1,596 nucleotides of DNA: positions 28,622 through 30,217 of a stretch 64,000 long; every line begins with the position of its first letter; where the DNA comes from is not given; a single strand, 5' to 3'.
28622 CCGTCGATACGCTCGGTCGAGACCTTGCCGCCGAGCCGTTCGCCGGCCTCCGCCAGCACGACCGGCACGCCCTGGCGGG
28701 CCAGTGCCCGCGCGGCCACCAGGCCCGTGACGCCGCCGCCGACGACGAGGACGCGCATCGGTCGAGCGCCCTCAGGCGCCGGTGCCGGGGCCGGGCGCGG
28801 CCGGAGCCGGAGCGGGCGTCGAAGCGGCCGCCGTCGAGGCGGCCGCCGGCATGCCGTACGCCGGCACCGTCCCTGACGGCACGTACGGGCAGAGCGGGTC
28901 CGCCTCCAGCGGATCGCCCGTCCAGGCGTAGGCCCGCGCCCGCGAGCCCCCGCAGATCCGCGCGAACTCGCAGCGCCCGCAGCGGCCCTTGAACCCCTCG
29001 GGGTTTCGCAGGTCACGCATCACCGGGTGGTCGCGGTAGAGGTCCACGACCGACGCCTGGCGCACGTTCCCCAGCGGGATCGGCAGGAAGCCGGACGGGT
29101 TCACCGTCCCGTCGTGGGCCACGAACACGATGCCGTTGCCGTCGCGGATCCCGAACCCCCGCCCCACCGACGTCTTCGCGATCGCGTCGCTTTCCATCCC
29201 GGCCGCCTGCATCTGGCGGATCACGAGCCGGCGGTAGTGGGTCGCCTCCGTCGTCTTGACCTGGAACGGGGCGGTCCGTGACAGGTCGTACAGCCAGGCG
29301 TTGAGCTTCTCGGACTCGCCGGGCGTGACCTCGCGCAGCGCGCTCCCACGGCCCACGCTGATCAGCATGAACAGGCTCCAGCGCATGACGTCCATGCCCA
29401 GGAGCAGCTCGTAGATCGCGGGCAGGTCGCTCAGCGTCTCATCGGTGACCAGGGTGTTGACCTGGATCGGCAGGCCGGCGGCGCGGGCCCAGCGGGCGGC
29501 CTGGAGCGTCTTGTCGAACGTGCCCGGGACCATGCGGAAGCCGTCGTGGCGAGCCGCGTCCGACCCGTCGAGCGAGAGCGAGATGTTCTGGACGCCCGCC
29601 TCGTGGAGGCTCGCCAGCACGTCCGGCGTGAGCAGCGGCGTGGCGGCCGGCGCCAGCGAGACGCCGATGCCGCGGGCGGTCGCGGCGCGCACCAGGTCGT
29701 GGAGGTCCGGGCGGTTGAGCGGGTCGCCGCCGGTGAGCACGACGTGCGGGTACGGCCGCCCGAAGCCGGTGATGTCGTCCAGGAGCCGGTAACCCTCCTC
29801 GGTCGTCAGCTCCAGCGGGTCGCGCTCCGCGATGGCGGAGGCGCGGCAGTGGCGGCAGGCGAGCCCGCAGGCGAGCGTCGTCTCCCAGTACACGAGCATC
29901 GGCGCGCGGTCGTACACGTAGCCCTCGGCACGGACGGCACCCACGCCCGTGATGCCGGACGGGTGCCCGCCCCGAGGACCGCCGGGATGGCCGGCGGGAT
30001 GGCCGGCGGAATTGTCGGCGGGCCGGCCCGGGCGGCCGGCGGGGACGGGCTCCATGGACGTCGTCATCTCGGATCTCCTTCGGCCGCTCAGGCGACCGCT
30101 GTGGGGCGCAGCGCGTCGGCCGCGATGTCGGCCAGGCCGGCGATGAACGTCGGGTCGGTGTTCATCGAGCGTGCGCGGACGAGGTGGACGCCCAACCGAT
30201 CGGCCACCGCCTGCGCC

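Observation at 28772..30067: AhbD-like radical SAM enzyme sits in the ChdC/HemQ slot of a coproporphyrin-dependent heme operon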

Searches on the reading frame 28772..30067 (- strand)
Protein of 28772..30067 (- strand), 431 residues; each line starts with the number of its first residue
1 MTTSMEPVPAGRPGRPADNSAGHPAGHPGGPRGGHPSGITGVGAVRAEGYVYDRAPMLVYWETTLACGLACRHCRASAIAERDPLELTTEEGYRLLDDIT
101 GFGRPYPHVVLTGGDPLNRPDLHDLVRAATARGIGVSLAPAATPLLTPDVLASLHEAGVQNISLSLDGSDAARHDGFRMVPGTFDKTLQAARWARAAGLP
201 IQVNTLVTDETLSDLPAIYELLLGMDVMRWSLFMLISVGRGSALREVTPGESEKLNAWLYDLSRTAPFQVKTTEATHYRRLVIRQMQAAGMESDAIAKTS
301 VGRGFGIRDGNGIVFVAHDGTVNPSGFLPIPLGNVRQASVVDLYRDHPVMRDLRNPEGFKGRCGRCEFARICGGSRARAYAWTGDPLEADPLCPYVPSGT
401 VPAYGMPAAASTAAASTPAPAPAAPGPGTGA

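Call 5: search_protein_families(library=ncbifam, proteins=[window:28772-30067:-], max_evalue=0.001)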
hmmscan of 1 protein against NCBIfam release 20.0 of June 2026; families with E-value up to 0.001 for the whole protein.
window:28772-30067:- (431 aa): 43 families (the best 25 are shown)
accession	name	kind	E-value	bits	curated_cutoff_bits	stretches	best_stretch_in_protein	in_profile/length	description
TIGR04053.2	TIGR04053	equivalog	4.1e-140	467.2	395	1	52-397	3-366/366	TIGR04053 family radical SAM/SPASM domain-containing protein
TIGR04545.1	rSAM_ahbD_hemeb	equivalog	2.1e-90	303.6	500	1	58-397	1-339/339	heme b synthase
TIGR04055.1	rSAM_NirJ2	equivalog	6.5e-53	180.4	500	1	58-395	1-324/326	putative heme d1 biosynthesis radical SAM protein NirJ2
TIGR04051.1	rSAM_NirJ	equivalog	1.6e-45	155.6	515.45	1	58-393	3-346/354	heme d1 biosynthesis radical SAM protein NirJ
TIGR04546.1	rSAM_ahbC_deAc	equivalog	3e-44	151.4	650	1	52-393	35-383/390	12,18-didecarboxysiroheme deacetylase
TIGR04347.1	pseudo_SAM_Halo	equivalog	6.1e-43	147.6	525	1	57-393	38-383/390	TIGR04347 family pseudo-SAM/SPASM protein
TIGR04054.1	rSAM_NirJ1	equivalog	3.7e-42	144.3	650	1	47-393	27-380/387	putative heme d1 biosynthesis radical SAM protein NirJ1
TIGR03913.1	rad_SAM_trio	equivalog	2.6e-34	118.4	591.75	1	55-395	17-354/477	GDL motif peptide-associated radical SAM/SPASM maturase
TIGR03962.1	mycofact_rSAM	equivalog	9.5e-31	107.2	265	1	55-393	10-331/339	mycofactocin radical SAM maturase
TIGR04133.1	rSAM_w_lipo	hypoth_equivalog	3.2e-30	105.3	425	1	59-243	26-210/350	TIGR04133 family radical SAM/SPASM protein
TIGR02109.1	PQQ_syn_pqqE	equivalog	2.6e-29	102.3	381.35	2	55-229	5-176/358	pyrroloquinoline quinone biosynthesis protein PqqE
NF045574.1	sacti_mat_StsB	exception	5.1e-27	94.8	625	1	57-383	96-403/466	StsB family radical SAM/SPASM domain sactipeptide maturase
TIGR04303.1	GeoRSP_rSAM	equivalog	1.2e-26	94.1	400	1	54-393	2-324/325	GeoRSP system radical SAM/SPASM protein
TIGR04340.1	rSAM_ACGX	hypoth_equivalog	4.9e-25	88.5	400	1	61-393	7-337/341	radical SAM/SPASM domain protein, ACGX system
TIGR04103.1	rSAM_nif11_3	equivalog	2.5e-23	82.4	725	1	59-375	7-324/412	nif11-class peptide radical SAM maturase 3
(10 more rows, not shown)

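Call 6: search_protein_families(library=pfam, proteins=[window:28772-30067:-], max_evalue=0.01)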
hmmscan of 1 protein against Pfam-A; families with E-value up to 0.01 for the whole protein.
window:28772-30067:- (431 aa): 2 families
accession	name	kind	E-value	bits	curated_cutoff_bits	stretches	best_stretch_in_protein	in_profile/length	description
PF04055.27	Radical_SAM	-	1.4e-21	77.8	29.5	1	62-222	2-166/166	Radical SAM superfamily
PF13186.11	SPASM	-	0.0036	18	21.5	1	312-366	6-66/67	Iron-sulfur cluster-binding domain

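Call 15: find_encoding_contigs(protein=window:28775-30067:-, flank=10000, max_places=6)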
Protein window:28775-30067:- (431 aa): no gene with exactly this product is on record in the collection.

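Call 16: find_homologous_proteins(query=window:28775-30067:-, max_evalue=1e-20)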
Query window:28775-30067:- (431 aa): 7776 proteins with E <= 1e-20 among 8000 candidates; the best 120 are listed.
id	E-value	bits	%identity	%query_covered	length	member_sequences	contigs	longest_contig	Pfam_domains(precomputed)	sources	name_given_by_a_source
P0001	6.2e-291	983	100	100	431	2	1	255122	PF04055.28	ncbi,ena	-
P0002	2.8e-236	803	85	90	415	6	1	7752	PF04055.28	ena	-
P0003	8.6e-234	795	81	96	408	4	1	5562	PF04055.28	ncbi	ncbi:MAG: TIGR04053 family radical SAM/SPASM domain-containing protein [Candidatus Limnocylindrales 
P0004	2.4e-233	793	86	92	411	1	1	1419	PF04055.28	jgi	jgi:radical SAM protein, BA_1875 family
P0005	4.7e-231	786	87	86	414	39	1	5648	PF04055.28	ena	-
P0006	1.1e-229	781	86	85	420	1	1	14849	PF04055.28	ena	-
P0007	5.6e-229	779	86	86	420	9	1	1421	PF04055.28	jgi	jgi:radical SAM protein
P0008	1.9e-228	777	85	88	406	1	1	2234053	PF04055.28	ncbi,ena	-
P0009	2.6e-228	777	82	95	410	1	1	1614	PF04055.28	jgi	-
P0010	4.0e-228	776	81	94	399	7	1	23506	PF04055.28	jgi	jgi:AdoMet-dependent heme synthase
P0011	7.9e-228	775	82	95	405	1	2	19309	PF04055.28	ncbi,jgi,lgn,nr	ncbi:MAG TPA: TIGR04053 family radical SAM/SPASM domain-containing protein [Candidatus Limnocylindra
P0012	9.0e-228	775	86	85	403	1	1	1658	PF04055.28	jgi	jgi:radical SAM protein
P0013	1.5e-227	774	80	95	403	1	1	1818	PF04055.28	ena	-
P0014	1.6e-227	774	86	85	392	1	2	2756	PF04055.28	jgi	-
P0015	3.5e-227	773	80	95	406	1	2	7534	PF04055.28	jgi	jgi:radical SAM protein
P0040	3.2e-221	753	84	85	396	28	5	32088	PF04055.28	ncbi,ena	-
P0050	9.1e-217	739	82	85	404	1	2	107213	PF04055.28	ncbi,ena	-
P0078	1.2e-190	652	80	81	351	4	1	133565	PF04055.28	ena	-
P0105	2.8e-184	631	74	89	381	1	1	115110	PF04055.28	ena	-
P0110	5.8e-183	627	75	83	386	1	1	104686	PF13186.12,PF04055.28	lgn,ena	-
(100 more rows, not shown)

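Call 17: find_encoding_contigs(protein=P0001, flank=10000, max_places=4)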
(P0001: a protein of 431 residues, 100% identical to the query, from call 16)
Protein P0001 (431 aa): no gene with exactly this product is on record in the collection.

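Call 19: list_cluster_members(proteins=[P0001, P0008, P0050, P0040, P0078, P0105, P0110])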
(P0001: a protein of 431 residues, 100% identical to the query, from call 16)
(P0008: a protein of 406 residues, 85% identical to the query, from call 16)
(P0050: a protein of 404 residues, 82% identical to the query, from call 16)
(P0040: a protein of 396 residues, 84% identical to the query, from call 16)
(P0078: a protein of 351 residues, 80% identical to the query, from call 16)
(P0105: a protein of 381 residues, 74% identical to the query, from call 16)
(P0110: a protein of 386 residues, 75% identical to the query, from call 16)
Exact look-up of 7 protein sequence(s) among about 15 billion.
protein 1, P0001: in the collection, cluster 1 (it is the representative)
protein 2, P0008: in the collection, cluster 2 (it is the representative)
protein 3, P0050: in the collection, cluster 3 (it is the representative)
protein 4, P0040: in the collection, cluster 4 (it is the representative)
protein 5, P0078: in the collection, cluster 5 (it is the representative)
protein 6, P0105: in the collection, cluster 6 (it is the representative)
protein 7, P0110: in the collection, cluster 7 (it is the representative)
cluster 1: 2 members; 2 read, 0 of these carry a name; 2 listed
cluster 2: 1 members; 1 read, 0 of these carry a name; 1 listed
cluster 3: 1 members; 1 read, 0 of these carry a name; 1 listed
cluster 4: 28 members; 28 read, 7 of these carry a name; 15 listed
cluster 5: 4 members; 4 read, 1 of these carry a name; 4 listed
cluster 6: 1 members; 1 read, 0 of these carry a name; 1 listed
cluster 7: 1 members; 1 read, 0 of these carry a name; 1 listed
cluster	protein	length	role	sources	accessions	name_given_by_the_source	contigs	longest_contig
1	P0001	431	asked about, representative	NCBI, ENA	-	-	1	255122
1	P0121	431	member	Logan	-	-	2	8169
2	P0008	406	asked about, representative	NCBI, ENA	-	-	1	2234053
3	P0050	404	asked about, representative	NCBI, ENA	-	-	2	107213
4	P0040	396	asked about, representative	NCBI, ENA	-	-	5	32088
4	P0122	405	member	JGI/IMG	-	AdoMet-dependent heme synthase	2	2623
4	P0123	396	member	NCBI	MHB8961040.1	MAG: TIGR04053 family radical SAM/SPASM domain-containing protein [Candidatus ...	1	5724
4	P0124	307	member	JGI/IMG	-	ferrochelatase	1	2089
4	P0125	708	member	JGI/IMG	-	ferrochelatase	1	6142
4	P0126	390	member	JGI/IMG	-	radical SAM protein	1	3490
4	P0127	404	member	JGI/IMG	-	radical SAM protein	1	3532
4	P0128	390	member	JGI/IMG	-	radical SAM protein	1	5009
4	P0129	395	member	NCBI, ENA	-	-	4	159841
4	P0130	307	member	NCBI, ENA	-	-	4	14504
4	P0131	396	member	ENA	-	-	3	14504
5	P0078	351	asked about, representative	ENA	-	-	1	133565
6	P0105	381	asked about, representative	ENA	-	-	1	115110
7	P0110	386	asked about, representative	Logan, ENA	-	-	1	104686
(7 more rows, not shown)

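Call 20: find_encoding_contigs(protein=P0008, flank=10000, max_places=3)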
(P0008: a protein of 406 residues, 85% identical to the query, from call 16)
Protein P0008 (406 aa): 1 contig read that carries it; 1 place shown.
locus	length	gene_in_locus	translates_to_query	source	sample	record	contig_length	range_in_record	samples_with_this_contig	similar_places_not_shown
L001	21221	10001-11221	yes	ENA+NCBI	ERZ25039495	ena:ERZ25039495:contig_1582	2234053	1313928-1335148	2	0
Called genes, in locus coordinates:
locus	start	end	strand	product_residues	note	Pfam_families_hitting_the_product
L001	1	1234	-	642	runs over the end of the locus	PF01926:MMR_HSR1, PF02421:FeoB_N, PF07670:Gate, PF07664:FeoB_C (weak), PF07670:Gate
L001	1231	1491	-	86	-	PF04023:FeoA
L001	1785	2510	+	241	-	PF13551:HTH_29 (faint), PF00376:MerR, PF12728:HTH_17, PF13411:MerR_1, PF13518:HTH_28 (faint)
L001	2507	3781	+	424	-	PF05201:GlutR_N, PF01488:Shikimate_DH, PF03807:F420_oxidored (weak), PF00745:GlutR_dimer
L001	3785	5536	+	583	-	PF01379:Porphobil_deam, PF03900:Porphobil_deamC (weak), PF02602:HEM4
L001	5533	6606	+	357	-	PF00490:ALAD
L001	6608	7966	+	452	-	PF00202:Aminotran_3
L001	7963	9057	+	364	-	PF01208:URO-D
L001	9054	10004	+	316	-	PF00762:Ferrochelatase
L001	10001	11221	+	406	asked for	PF04055:Radical_SAM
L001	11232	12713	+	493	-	PF00070:Pyr_redox (faint), PF01266:DAO, PF01494:FAD_binding_3 (faint), PF01593:Amino_oxidase, PF03486:HI0933_like (faint), PF07992:Pyr_redox_2 (faint), PF12831:FAD_oxidored (weak), PF13450:NAD_binding_8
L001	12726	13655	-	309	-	PF00296:Bac_luciferase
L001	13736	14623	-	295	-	PF00730:HhH-GPD, PF00633:HHH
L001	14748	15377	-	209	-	PF00072:Response_reg, PF00196:GerE, PF04545:Sigma70_r4, PF08281:Sigma70_r4_2 (weak)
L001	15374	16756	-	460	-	PF07730:HisKA_3, PF02518:HATPase_c (weak)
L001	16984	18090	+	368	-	PF00089:Trypsin, PF13365:Trypsin_2, PF00595:PDZ (weak), PF13180:PDZ_2, PF17820:PDZ_6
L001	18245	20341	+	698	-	PF06480:FtsH_ext, PF13191:AAA_16 (weak), PF00004:AAA, PF07728:AAA_5 (weak), PF17862:AAA_lid_3, PF01434:Peptidase_M41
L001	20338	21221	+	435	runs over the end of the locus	PF00595:PDZ, PF13180:PDZ_2, PF17820:PDZ_6, PF03572:Peptidase_S41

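Call 31: search_solved_structures(query=window:28775-30067:-, max_evalue=0.00001)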
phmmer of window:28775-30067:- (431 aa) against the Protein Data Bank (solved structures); distinct sequences matched with E-value up to 0.00001: 5.
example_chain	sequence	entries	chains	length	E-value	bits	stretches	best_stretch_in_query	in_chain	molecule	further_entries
7voc_C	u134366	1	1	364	7.8e-18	68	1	31-235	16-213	Cytosylglucuronate decarboxylase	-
7vob_C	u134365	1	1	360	1.1e-17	67.6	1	58-235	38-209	Cytosylglucuronate decarboxylase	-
6c8v_A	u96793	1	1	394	1.1e-15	61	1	54-229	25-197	Coenzyme PQQ synthesis protein E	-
6efn_A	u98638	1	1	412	1.1e-06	31.3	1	55-241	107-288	Sporulation killing factor maturation protein SkfB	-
7tol_A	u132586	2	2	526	4.8e-06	29.2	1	58-170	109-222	glycerol dibiphytanyl glycerol tetraether - macrocyclic archaeol synthase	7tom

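Call 41: search_protein_representatives(protein=window:28775-30067:-)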
Query: 431 residues. Proteins with E-value up to 0.001 (for the whole library): 22648; up to 1e-10: 7125; up to 1e-30: 899. The best 150 are listed.
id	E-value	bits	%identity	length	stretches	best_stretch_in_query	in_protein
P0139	3.9e-146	504.1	62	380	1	36-398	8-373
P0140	5.5e-116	404.7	51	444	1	51-426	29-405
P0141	1.3e-115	403.5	50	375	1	47-401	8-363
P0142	4.4e-99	349.0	47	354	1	52-399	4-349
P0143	8.6e-99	348.1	50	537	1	50-399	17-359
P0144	1.7e-97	343.8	46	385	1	52-409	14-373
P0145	1.4e-96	340.8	49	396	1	52-397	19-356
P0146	3.5e-96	339.5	46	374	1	53-396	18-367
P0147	1.2e-95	337.7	49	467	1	52-404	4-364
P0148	2.6e-95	336.6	50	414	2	39-285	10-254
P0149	5.9e-95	335.4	48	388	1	44-406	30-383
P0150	7.6e-95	335.1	47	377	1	54-399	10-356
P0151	8.2e-95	334.9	47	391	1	52-398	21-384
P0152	2.7e-94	333.2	47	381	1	52-398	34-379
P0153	7.3e-94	331.8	46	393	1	52-399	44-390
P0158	8.6e-91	321.7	43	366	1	51-399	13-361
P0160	2.2e-90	320.4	48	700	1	54-398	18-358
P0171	2.2e-85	303.9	44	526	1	52-400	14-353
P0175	1.8e-84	300.9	40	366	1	52-399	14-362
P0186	6.1e-81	289.2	44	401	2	52-292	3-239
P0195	1.8e-78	281.1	43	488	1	53-397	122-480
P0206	3.4e-76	273.6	42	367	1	55-401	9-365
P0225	5.9e-71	256.3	43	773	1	107-401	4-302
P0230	2.3e-70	254.4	43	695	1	56-403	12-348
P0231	3.9e-70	253.6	41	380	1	53-398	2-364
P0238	7.5e-69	249.4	37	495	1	9-399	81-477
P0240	2.2e-68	247.9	41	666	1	55-404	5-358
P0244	2.0e-67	244.7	39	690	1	55-398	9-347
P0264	9.9e-66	239.1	41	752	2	55-297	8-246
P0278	2.6e-63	231.1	36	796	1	22-398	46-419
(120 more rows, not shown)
